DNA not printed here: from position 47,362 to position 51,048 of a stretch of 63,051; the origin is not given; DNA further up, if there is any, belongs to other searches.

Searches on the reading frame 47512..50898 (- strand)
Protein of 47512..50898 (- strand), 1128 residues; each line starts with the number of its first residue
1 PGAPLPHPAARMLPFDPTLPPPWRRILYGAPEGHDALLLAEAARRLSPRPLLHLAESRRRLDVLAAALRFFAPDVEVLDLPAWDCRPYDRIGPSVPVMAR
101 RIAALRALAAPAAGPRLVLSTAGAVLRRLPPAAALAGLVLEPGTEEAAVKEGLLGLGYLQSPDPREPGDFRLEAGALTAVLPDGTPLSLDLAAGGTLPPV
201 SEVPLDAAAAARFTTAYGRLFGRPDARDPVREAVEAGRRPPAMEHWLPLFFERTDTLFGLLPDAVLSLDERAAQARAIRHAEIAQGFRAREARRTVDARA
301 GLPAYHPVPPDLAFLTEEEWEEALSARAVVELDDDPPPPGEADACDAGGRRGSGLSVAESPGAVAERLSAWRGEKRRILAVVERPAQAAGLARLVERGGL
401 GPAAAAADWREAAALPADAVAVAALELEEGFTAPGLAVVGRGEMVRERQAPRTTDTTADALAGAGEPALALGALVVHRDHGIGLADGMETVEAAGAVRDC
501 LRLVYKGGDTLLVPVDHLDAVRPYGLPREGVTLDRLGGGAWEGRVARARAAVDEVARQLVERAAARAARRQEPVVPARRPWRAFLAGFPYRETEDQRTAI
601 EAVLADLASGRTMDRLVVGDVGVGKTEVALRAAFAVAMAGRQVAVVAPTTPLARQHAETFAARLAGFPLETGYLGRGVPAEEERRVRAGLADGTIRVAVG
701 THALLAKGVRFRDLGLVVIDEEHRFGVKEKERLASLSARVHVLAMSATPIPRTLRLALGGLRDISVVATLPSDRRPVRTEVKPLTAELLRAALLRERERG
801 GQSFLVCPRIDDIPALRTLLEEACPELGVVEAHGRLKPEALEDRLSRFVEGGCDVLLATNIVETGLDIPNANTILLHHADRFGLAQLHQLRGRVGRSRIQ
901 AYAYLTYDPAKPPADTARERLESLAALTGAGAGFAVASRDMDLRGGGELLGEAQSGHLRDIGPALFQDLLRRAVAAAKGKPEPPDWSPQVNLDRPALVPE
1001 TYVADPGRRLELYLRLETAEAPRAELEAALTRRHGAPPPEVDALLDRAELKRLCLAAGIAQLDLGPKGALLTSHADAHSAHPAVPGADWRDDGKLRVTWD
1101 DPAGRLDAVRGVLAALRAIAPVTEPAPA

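Call 41: search_protein_families(library=pfam, proteins=[window:47512-50898:-], max_evalue=0.0001)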
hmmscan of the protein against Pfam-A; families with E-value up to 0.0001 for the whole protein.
window:47512-50898:- (1128 aa): 5 families
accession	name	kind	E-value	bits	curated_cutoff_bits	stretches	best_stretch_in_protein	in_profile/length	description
PF00270.35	DEAD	-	2.1e-22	80.1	26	1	593-754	1-164/167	DEAD/DEAH box helicase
PF00271.37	Helicase_C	-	1.2e-18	67.8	23.5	1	789-897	6-109/110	Helicase conserved C-terminal domain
PF02559.22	CarD_TRCF_RID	-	7.1e-15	55.3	23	1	471-524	3-56/57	CarD-like/TRCF RID domain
PF03461.20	TRCF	-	1.5e-13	51.3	25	1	993-1078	2-89/95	TRCF domain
PF04851.21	ResIII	-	3e-10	40.7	22.5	1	594-749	6-162/164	Type III restriction enzyme, res subunit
